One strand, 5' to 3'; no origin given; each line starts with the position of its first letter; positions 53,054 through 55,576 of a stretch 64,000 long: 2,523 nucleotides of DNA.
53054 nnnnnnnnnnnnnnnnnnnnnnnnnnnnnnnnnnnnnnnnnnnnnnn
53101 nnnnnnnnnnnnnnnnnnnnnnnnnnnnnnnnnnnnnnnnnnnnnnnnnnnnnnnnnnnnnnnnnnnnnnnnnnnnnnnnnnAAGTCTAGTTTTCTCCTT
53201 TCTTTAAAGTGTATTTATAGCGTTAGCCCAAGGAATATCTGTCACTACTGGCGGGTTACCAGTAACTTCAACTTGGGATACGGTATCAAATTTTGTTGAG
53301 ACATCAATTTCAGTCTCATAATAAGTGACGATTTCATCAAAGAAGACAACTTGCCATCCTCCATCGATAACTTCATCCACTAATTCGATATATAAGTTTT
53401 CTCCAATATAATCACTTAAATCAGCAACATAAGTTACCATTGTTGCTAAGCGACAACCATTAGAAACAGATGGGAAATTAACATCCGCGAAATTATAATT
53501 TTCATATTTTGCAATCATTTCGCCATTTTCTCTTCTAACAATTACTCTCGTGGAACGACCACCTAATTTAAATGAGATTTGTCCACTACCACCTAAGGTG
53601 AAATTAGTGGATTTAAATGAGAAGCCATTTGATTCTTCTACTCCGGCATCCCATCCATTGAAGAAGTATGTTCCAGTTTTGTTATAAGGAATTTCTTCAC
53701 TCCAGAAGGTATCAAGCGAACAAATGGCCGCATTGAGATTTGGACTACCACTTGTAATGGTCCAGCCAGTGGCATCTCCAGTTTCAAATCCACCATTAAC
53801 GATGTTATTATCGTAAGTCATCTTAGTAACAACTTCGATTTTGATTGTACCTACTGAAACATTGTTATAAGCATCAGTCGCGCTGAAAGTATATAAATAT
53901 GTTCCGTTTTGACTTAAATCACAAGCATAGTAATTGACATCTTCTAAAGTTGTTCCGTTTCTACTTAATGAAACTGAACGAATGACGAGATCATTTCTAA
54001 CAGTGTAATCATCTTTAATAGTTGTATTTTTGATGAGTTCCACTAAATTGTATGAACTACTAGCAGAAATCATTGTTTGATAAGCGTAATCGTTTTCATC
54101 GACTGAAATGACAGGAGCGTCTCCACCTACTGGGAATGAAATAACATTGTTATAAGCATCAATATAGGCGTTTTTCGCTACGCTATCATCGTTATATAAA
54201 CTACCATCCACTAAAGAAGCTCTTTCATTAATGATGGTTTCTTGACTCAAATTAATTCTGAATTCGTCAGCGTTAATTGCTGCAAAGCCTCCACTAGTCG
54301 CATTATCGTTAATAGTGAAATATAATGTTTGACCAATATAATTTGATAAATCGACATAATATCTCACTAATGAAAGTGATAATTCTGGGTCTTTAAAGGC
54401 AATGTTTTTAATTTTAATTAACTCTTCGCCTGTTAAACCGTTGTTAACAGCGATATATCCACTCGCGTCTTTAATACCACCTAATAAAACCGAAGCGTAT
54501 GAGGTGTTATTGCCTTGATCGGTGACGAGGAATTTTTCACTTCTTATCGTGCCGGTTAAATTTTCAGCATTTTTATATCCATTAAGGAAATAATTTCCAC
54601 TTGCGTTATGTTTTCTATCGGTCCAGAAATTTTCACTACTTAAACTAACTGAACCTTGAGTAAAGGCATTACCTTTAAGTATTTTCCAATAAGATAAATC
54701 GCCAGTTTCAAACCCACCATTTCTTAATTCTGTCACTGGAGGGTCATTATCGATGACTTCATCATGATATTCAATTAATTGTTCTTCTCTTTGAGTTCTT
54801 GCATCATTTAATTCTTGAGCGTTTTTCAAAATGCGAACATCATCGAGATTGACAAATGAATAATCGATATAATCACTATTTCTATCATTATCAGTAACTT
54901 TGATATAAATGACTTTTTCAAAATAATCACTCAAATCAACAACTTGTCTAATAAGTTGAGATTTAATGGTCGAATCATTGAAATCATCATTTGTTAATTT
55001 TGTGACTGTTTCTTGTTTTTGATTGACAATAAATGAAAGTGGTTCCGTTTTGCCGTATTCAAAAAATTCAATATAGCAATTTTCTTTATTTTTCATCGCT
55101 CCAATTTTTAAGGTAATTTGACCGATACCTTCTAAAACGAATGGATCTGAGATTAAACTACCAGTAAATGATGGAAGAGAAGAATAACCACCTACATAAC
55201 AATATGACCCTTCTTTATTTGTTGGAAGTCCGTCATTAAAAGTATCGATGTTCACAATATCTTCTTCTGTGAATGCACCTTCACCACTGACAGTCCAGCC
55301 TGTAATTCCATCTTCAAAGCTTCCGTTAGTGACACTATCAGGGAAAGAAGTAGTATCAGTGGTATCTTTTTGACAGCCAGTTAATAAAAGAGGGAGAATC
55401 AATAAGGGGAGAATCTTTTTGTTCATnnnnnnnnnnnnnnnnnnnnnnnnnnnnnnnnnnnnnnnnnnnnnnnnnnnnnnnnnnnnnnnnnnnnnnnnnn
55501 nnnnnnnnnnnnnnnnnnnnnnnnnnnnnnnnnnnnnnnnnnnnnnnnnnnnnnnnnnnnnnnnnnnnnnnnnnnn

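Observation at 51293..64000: Gram-positive fructan utilisation locus with three GH32 enzymes and surface proteins built from a repeated CBM-like module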

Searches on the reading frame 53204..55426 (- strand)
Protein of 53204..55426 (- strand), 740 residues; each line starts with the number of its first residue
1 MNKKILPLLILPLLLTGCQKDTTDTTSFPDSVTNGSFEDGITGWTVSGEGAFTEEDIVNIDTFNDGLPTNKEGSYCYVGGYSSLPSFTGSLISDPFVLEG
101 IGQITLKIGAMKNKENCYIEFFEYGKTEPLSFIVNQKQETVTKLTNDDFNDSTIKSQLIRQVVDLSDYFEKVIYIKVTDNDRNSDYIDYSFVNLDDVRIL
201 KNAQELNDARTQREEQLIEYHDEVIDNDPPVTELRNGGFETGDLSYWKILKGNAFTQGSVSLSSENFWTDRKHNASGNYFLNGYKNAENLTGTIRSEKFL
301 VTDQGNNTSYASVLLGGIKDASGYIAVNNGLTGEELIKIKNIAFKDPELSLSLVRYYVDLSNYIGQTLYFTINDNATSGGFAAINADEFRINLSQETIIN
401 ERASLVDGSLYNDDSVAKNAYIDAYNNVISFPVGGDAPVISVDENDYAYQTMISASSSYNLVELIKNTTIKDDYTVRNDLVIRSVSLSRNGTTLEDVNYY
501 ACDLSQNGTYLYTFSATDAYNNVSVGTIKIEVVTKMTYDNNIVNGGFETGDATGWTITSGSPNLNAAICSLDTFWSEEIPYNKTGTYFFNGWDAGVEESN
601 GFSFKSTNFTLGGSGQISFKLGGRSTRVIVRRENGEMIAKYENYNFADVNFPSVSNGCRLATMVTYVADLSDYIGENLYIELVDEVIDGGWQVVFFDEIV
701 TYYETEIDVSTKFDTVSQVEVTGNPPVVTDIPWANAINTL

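Call 4: search_protein_families(library=pfam, proteins=[window:53204-55426:-], max_evalue=0.1)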
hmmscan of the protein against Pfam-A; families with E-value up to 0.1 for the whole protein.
window:53204-55426:- (740 aa): 2 families
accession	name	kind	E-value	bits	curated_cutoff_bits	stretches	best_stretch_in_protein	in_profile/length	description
PF02018.23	CBM_4_9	-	0.0044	17.8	25.9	0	31-58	3-28/136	Carbohydrate binding domain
PF08358.15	Flexi_CP_N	-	0.063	13.7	21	0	531-550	7-26/52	Carlavirus coat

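Call 8: search_protein_families(library=ncbifam, proteins=[window:53204-55426:-], max_evalue=0.1)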
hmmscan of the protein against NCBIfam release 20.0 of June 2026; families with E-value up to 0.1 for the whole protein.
window:53204-55426:- (740 aa): 1 family
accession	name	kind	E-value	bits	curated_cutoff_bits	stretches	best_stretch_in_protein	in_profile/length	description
NF033675.1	NTTRR-F1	subfamily_domain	6.2e-06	26.4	70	1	538-558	2-22/155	NTTRR-F1 domain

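Call 10: find_homologous_proteins(query=window:53204-55426:-, max_evalue=0.001)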
Query window:53204-55426:- (740 aa): 96 proteins with E <= 0.001 among 8000 candidates.
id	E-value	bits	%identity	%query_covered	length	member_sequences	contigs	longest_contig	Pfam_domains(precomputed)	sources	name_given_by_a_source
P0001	0.0e+0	1656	100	100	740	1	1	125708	-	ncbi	ncbi:MAG: hypothetical protein ACI31G_05080 [Bacilli bacterium]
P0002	0.0e+0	1279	76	100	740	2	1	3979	-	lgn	-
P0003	0.0e+0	1252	74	100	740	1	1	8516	-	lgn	-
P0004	1.1e-249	849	42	91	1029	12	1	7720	-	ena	-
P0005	1.1e-242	826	53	100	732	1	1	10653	-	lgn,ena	-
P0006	1.0e-235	803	52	98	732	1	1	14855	-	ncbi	-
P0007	4.6e-234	797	53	99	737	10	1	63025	-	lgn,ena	-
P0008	3.1e-232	791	52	96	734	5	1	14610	-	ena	-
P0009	5.5e-230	784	52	99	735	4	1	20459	-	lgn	-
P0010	3.2e-224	765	52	94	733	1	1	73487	-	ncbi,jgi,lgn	jgi:hypothetical protein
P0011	8.7e-224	763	51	97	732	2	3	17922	-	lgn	-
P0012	3.0e-222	758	51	97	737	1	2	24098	-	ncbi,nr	ncbi:MAG: hypothetical protein BWX74_00778 [Tenericutes bacterium ADurb.Bin087]|nr:MAG: hypothetical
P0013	3.9e-222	758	51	97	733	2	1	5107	-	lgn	-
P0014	5.7e-222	757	51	97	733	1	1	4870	-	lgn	-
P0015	5.5e-219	747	51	97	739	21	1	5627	-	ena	-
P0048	3.9e-115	404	36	96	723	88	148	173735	-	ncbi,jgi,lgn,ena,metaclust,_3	metaclust:\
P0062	4.2e-88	315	28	65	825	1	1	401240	-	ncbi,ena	-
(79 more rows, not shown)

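Call 11: find_encoding_contigs(protein=P0001, flank=10000, max_places=3)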
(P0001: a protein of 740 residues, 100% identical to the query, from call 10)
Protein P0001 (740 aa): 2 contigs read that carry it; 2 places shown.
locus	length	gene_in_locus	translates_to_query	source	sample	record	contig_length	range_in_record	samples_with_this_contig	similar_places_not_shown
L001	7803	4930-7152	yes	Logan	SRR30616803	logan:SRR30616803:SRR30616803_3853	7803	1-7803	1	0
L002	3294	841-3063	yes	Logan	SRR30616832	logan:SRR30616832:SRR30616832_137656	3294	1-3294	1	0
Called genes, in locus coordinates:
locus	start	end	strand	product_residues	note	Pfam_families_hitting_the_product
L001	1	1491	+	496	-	?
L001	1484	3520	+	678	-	PF00251:Glyco_hydro_32N, PF08244:Glyco_hydro_32C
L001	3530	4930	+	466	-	PF00251:Glyco_hydro_32N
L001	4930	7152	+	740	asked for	-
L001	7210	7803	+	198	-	?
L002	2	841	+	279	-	?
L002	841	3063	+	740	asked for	-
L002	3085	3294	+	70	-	?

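Call 13: find_encoding_contigs(protein=P0010, flank=10000, max_places=2)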
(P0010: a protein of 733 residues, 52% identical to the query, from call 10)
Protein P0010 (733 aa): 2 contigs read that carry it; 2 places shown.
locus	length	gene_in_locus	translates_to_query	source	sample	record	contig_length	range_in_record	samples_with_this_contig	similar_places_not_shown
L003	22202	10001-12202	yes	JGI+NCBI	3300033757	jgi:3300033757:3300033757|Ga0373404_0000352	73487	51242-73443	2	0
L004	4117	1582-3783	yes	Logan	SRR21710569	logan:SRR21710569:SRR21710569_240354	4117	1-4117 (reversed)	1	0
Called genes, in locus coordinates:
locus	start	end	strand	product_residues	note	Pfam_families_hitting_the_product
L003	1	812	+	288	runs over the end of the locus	PF00903:Glyoxalase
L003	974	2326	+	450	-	PF01547:SBP_bac_1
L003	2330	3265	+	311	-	PF00528:BPD_transp_1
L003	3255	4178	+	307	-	PF00528:BPD_transp_1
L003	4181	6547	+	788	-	PF13385:Laminin_G_3, PF00251:Glyco_hydro_32N, PF08244:Glyco_hydro_32C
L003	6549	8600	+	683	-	PF00251:Glyco_hydro_32N, PF08244:Glyco_hydro_32C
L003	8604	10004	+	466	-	PF00251:Glyco_hydro_32N, PF08244:Glyco_hydro_32C (weak)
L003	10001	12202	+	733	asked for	-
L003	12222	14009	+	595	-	-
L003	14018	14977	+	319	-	PF00356:LacI, PF00532:Peripla_BP_1, PF13407:Peripla_BP_4, PF13377:Peripla_BP_3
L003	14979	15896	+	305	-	PF00294:PfkB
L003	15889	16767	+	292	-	PF04854:DUF624 (weak)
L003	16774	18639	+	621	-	PF00005:ABC_tran, PF13304:AAA_21 (faint), PF17912:OB_MalK (faint), PF08402:TOBE_2 (faint)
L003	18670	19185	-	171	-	PF13302:Acetyltransf_3, PF00583:Acetyltransf_1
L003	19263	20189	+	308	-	PF00291:PALP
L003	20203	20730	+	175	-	PF25087:GMPPB_C (faint), PF00132:Hexapep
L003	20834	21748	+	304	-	PF00849:PseudoU_synth_2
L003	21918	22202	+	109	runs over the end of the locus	?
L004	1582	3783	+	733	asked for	-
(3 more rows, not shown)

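Call 14: find_encoding_contigs(protein=P0048, flank=10000, max_places=2)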
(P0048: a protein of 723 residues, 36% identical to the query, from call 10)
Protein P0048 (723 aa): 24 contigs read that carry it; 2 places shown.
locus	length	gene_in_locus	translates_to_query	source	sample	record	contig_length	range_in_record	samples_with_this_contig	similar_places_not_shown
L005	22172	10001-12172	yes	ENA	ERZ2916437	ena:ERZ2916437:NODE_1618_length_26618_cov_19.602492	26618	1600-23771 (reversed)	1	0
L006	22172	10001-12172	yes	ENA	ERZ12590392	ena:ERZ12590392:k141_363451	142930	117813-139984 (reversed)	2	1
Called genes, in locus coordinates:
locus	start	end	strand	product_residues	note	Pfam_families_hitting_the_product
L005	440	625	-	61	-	-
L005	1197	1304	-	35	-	-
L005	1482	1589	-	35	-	-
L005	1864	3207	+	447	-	PF01547:SBP_bac_1, PF13416:SBP_bac_8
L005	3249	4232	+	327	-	PF00528:BPD_transp_1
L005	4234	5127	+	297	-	PF00528:BPD_transp_1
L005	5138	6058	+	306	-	PF00294:PfkB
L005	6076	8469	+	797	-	PF13385:Laminin_G_3, PF00251:Glyco_hydro_32N, PF08244:Glyco_hydro_32C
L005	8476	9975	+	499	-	PF00251:Glyco_hydro_32N, PF04616:Glyco_hydro_43 (faint), PF08244:Glyco_hydro_32C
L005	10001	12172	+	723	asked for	-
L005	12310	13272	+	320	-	PF00356:LacI, PF00532:Peripla_BP_1, PF13407:Peripla_BP_4 (faint), PF13377:Peripla_BP_3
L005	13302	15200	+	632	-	PF00005:ABC_tran, PF02463:SMC_N (faint), PF13304:AAA_21 (faint), PF17912:OB_MalK (weak)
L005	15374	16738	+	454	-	PF01637:ATPase_2, PF13173:AAA_14 (weak), PF03008:DUF234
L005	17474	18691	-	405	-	PF14659:Phage_int_SAM_3, PF22022:Phage_int_M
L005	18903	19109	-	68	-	-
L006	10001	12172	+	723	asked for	-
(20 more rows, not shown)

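Call 15: find_encoding_contigs(protein=P0062, flank=10000, max_places=2)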
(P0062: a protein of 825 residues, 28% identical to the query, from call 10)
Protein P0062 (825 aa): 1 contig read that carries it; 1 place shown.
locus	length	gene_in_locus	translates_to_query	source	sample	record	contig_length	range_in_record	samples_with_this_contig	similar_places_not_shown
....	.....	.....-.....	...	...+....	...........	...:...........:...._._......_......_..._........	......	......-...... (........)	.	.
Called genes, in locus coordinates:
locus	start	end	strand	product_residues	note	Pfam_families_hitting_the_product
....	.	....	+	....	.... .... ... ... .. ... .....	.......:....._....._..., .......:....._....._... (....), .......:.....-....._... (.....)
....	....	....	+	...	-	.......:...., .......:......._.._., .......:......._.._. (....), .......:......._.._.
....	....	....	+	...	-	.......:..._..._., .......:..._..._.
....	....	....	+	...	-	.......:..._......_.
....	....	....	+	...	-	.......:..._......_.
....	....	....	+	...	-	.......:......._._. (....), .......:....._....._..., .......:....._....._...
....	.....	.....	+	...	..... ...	-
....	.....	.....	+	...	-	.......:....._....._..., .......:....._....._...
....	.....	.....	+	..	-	-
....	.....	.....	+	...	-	-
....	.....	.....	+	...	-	-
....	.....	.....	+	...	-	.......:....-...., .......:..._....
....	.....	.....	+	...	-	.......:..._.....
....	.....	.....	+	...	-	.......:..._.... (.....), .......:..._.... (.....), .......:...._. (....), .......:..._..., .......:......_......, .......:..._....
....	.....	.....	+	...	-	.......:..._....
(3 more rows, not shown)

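Call 32: find_related_loci(query=window:53204-55426:-, collection=genome_contigs, flank=10000)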
Query window:53204-55426:- (740 aa) in genome_contigs; peptide patterns used: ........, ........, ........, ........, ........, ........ (x = any residue, [..] = any of these).
24 stretches matched a pattern, but none encodes a relative of the query by tblastn (E <= 1e-3).

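Call 38: find_related_loci(query=A3, collection=genome_contigs, flank=10000)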
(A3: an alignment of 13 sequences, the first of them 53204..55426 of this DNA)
Query A3 (740 aa) in genome_contigs; peptide patterns used: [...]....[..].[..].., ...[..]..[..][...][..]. (x = any residue, [..] = any of these).
78 stretches matched a pattern; 51 encode a relative of the query (tblastn E <= 1e-3); 51 distinct loci.
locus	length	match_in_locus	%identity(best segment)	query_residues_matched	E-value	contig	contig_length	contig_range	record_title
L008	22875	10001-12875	54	5-736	0e+0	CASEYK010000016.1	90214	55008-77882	uncultured bacterium isolate CO.O38.metabat-bins.57 genome assembly, contig: CO.O38.metabat-bins.57.fa_k141_19446358, wh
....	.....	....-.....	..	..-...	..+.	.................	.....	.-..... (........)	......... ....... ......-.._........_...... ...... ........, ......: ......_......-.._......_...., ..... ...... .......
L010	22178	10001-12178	52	5-736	0e+0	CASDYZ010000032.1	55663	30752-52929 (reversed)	uncultured bacterium isolate CO.B40.metabat-bins.178 genome assembly, contig: CO.B40.metabat-bins.178.fa_k141_1130874, w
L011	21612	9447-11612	51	1-718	0e+0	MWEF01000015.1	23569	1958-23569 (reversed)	MAG: Tenericutes bacterium ADurb.Bin087 BWX74_contig000015, whole genome shotgun sequence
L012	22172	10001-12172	51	1-718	0e+0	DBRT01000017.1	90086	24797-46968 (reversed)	MAG TPA_asm: Bacillales bacterium UBA1361 UBA1361_contig_663, whole genome shotgun sequence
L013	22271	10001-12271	48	3-736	0e+0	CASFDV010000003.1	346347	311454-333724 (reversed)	uncultured Firmicutes bacterium isolate T19_L4_323323_idba_bin.173 genome assembly, contig: T19_L4_323323_idba_bin.173.f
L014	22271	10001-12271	47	3-736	0e+0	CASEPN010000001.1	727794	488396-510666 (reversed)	uncultured Firmicutes bacterium isolate A62_L1_378378_idba_bin.70 genome assembly, contig: A62_L1_378378_idba_bin.70.fa_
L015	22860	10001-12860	48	17-737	0e+0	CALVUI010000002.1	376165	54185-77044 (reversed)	MAG: uncultured Bacilli bacterium isolate BRZ_RV__bin55 genome assembly, contig: BRZ_RV__NODE_2_length_376165_cov_17.596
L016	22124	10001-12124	45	30-736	0e+0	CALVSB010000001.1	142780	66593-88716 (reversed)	MAG: uncultured Bacilli bacterium isolate BRZ_D__bin114 genome assembly, contig: BRZ_D__NODE_157_length_142780_cov_8.681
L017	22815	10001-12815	46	17-740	0e+0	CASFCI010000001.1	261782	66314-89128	uncultured bacterium isolate O31_L3_395395_idba_bin.38 genome assembly, contig: O31_L3_395395_idba_bin.38.fa_scaffold_3,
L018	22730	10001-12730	46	17-740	0e+0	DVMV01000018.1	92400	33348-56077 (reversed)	MAG TPA_asm: Candidatus Alloenteromonas pullicola isolate ChiGjej1B1-22543 ChiGjej1B1M5__C331212_L92400_SRR6323428, whol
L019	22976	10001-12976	45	2-740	0e+0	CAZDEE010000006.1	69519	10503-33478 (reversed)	MAG TPA_asm: uncultured Staphylococcaceae bacterium isolate SRP313737_co1_32 genome assembly, contig: NODE_658_length_69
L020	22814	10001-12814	44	8-740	0e+0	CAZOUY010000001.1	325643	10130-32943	MAG TPA_asm: uncultured Coprobacillus sp. isolate binchicken_co370_211 genome assembly, contig: NODE_16_length_325643_co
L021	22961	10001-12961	48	32-738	0e+0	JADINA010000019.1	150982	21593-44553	MAG: Candidatus Alloenteromonas pullistercoris isolate 17113 E1M07__C155533_L150982_SRR9113726, whole genome shotgun seq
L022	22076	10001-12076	37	29-738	8e-129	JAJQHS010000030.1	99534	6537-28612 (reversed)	MAG: Bacillota bacterium isolate U.6_11 NODE_28_length_99534_cov_10.206838, whole genome shotgun sequence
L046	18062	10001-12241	28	5-722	4e-60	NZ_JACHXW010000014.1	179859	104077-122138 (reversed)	Paenibacillus endophyticus strain CECT 8234 Ga0372411_14, whole genome shotgun sequence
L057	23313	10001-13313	32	24-703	1e-18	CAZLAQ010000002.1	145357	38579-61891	MAG TPA_asm: uncultured Candidatus Izemoplasmatales bacterium isolate SRP178699_co1_449 genome assembly, contig: NODE_35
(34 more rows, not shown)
